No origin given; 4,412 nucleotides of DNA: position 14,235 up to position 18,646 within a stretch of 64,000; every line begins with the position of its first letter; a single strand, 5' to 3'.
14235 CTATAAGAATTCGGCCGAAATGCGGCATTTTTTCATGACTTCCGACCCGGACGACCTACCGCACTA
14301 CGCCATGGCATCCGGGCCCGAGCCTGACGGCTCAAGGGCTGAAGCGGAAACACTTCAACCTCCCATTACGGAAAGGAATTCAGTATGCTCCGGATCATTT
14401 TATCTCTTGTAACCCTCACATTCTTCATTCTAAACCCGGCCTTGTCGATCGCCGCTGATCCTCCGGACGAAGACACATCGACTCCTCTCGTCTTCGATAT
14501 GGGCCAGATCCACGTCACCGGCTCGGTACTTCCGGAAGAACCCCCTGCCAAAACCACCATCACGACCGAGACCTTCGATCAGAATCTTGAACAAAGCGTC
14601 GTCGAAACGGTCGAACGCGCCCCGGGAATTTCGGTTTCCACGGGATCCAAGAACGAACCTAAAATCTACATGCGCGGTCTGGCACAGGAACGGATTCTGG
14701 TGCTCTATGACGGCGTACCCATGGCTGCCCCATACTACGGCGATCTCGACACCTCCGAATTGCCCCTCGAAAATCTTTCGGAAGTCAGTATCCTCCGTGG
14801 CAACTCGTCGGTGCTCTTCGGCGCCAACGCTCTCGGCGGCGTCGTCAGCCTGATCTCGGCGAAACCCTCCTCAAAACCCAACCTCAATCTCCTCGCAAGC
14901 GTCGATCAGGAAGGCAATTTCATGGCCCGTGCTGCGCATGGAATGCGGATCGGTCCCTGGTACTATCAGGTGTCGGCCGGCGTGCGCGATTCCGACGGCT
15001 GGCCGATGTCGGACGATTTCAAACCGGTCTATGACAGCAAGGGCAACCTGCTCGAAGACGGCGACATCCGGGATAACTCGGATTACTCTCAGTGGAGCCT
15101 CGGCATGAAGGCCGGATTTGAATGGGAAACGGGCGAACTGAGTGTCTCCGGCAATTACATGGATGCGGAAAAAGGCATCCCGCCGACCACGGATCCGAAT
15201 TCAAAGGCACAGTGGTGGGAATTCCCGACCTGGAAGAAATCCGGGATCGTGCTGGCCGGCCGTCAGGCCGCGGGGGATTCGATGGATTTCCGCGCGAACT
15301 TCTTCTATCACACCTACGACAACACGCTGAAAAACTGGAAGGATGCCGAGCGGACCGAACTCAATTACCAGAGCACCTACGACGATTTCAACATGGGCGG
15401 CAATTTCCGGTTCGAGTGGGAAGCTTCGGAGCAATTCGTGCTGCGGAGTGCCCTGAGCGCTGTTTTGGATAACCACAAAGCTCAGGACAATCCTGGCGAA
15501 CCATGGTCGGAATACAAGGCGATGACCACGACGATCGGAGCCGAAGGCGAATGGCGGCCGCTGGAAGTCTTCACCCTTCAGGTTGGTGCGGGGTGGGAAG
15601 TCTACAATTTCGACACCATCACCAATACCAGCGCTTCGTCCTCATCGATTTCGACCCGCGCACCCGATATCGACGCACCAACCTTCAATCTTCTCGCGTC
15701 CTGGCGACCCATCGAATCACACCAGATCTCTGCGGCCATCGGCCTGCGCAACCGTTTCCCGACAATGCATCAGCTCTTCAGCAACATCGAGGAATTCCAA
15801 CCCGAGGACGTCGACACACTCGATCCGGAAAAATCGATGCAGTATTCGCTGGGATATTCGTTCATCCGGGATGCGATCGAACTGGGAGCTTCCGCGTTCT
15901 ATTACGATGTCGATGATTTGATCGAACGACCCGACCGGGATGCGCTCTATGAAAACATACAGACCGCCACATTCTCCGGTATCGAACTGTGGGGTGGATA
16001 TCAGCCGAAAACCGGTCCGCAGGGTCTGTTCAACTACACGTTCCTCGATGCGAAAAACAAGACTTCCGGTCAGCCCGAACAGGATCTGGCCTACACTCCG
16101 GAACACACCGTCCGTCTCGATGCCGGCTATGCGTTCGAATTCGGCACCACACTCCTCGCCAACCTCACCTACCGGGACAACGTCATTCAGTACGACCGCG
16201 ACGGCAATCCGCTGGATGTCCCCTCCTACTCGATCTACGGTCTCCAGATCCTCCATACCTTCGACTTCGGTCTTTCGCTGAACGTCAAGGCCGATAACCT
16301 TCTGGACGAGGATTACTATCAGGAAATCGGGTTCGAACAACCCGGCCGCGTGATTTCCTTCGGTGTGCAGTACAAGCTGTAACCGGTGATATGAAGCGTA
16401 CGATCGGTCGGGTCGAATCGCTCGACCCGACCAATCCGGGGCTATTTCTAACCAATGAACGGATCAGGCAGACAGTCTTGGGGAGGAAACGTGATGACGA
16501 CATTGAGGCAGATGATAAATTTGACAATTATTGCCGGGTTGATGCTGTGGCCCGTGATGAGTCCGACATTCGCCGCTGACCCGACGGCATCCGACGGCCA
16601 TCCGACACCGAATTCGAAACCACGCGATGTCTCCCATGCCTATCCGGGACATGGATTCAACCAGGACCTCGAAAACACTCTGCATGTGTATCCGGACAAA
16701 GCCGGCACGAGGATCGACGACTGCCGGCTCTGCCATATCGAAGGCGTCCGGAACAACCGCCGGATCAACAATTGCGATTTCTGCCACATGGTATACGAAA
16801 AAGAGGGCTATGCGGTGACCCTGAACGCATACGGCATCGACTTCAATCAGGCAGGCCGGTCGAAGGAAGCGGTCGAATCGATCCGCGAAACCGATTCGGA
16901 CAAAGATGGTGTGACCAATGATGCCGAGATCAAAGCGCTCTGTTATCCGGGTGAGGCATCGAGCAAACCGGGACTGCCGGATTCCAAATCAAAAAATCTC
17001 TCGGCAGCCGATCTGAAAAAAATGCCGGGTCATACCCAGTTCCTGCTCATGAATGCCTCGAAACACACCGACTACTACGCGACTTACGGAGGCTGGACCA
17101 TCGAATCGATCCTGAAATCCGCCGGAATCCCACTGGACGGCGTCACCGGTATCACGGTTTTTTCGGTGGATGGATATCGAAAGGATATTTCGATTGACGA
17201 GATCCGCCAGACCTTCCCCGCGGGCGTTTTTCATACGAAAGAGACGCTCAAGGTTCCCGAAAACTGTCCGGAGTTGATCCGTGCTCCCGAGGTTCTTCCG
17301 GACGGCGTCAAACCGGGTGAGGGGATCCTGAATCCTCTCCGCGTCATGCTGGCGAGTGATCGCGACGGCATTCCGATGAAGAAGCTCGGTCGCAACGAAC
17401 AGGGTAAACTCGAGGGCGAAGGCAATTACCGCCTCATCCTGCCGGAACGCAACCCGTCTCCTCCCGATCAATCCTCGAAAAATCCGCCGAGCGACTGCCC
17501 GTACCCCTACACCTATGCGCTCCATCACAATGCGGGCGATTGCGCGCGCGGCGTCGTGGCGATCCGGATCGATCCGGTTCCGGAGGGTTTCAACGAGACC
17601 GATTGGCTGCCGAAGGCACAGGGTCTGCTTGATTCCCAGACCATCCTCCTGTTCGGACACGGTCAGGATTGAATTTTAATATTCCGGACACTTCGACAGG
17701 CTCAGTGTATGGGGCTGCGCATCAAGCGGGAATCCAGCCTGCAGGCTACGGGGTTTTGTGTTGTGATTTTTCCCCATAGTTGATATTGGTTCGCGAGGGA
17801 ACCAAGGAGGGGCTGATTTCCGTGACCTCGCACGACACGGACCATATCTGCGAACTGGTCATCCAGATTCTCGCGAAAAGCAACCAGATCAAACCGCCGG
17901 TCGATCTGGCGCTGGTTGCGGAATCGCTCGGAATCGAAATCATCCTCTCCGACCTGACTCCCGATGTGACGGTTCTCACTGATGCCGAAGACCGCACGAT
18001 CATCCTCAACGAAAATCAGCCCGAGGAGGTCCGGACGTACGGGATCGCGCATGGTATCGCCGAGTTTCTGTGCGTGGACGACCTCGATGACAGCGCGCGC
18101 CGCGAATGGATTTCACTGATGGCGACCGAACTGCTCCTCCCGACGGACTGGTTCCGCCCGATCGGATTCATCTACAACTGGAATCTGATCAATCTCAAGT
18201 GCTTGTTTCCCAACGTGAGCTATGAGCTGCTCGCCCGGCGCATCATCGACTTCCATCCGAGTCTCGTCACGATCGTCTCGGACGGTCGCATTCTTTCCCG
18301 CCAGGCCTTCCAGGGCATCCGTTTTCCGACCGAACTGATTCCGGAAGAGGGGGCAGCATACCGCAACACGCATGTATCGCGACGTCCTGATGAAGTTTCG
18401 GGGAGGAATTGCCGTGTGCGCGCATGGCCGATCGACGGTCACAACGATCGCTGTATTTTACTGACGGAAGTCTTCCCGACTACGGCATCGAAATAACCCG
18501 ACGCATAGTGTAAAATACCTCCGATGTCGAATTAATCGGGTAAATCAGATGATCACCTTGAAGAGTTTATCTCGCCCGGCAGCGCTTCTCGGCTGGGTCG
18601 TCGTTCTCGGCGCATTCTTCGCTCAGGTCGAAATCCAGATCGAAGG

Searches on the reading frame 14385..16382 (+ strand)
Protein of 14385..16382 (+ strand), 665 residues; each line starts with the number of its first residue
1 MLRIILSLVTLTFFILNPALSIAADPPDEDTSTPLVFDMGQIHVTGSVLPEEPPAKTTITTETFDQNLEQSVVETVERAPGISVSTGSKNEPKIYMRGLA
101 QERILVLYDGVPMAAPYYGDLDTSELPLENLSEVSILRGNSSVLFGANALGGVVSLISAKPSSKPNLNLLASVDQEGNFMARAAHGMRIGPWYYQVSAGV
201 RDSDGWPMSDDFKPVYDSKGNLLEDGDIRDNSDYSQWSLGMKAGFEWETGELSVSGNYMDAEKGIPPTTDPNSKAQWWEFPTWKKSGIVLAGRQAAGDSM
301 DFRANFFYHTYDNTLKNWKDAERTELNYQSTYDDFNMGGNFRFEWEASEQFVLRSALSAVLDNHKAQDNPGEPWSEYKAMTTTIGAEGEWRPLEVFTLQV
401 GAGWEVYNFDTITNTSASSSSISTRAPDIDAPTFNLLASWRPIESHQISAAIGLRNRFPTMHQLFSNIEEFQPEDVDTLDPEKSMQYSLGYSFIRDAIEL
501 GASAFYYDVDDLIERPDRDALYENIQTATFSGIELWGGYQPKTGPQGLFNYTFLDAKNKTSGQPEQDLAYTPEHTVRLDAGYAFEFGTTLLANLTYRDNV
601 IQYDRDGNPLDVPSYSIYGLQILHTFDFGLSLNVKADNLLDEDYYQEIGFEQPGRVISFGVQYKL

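Call 94: search_protein_families(library=pfam, proteins=[window:14385-16382:+], max_evalue=0.00001)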
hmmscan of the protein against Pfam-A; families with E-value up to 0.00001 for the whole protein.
window:14385-16382:+ (665 aa): 2 families
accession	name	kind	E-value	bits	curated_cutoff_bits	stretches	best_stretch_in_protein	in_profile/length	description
PF00593.30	TonB_dep_Rec_b-barrel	-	1.6e-30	107.8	27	1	220-639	7-436/436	TonB dependent receptor-like, beta-barrel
PF07715.20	Plug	-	1.5e-21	77.3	23.9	1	53-153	6-107/107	TonB-dependent Receptor Plug Domain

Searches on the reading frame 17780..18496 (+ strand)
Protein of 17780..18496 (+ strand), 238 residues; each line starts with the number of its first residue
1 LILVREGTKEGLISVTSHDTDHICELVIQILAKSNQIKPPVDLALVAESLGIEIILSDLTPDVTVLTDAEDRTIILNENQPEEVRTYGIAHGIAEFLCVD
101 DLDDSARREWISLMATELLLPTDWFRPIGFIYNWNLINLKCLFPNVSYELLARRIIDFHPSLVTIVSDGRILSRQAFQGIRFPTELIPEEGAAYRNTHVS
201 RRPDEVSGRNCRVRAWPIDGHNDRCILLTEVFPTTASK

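Call 94: search_protein_families(library=pfam, proteins=[window:17780-18496:+], max_evalue=0.00001)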
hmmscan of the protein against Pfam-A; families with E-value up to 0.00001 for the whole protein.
window:17780-18496:+ (238 aa): 1 family
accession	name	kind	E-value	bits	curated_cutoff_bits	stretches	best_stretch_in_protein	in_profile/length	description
PF06114.19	Peptidase_M78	-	1.9e-07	31.3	22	1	47-154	1-121/123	IrrE N-terminal-like domain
